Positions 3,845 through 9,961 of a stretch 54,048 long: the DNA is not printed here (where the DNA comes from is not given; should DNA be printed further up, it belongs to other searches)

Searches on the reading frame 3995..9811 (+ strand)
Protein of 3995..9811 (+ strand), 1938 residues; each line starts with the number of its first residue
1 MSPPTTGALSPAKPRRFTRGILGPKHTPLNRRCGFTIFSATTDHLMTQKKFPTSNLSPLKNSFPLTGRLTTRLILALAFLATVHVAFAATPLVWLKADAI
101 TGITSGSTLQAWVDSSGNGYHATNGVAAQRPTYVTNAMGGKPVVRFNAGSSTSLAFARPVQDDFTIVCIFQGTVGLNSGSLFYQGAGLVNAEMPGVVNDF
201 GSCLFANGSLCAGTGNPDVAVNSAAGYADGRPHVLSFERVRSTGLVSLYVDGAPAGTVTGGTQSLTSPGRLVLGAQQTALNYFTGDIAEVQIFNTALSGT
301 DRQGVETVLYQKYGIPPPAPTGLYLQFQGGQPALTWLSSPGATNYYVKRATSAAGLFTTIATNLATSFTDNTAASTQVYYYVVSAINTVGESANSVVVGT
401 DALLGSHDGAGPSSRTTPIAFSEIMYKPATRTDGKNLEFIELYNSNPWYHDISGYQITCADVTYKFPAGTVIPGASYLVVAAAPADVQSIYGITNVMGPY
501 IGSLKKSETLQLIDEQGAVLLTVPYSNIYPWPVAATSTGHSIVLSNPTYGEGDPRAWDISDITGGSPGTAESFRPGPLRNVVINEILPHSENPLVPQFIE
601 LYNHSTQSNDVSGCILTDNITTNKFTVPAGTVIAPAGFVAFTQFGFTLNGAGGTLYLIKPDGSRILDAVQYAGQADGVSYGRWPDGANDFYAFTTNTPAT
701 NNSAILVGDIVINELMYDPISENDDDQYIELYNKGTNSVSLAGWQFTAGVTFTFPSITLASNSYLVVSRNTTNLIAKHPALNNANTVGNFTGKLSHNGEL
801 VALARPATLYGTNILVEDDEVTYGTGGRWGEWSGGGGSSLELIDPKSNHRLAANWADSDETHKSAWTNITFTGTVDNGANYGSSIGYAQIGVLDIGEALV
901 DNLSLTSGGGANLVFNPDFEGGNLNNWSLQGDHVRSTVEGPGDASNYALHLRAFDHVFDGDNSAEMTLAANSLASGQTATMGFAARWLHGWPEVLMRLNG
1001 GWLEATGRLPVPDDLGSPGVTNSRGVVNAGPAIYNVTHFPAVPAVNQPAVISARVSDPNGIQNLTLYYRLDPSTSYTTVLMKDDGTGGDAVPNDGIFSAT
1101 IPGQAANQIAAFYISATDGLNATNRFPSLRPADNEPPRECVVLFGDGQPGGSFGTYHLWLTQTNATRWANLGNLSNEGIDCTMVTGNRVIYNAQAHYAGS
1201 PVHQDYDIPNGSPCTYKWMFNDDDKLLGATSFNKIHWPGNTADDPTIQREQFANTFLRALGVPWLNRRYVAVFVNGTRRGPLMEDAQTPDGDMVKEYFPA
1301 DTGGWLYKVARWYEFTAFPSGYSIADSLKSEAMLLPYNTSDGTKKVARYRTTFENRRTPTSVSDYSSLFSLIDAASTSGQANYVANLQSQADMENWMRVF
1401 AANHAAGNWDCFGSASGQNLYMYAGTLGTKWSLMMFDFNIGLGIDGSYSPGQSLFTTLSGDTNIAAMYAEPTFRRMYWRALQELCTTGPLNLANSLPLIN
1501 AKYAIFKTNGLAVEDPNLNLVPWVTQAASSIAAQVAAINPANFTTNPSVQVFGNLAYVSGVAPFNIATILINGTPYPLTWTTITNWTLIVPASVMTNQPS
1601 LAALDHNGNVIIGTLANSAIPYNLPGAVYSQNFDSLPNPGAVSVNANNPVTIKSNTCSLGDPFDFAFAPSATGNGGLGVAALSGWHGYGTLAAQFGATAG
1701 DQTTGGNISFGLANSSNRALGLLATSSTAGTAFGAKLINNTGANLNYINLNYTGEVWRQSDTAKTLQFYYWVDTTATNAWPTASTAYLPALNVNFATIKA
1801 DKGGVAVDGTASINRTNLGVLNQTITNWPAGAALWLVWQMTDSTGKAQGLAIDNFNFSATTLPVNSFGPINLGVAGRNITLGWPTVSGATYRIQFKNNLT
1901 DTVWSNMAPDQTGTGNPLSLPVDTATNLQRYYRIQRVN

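Call 7: search_protein_families(library=pfam, proteins=[window:3995-9811:+], max_evalue=0.001)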
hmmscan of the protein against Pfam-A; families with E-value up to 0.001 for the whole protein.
window:3995-9811:+ (1938 aa): 3 families
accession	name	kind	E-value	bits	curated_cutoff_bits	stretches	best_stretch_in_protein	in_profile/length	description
PF00932.25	LTD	-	3.7e-44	150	34.3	3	708-802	6-103/109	Lamin Tail Domain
PF08757.17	CotH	-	2.3e-16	60.7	23.8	1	1225-1503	30-281/322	CotH kinase protein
PF13385.13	Laminin_G_3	-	3.9e-09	37.3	27.6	1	241-300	88-148/151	Concanavalin A-like lectin/glucanases superfamily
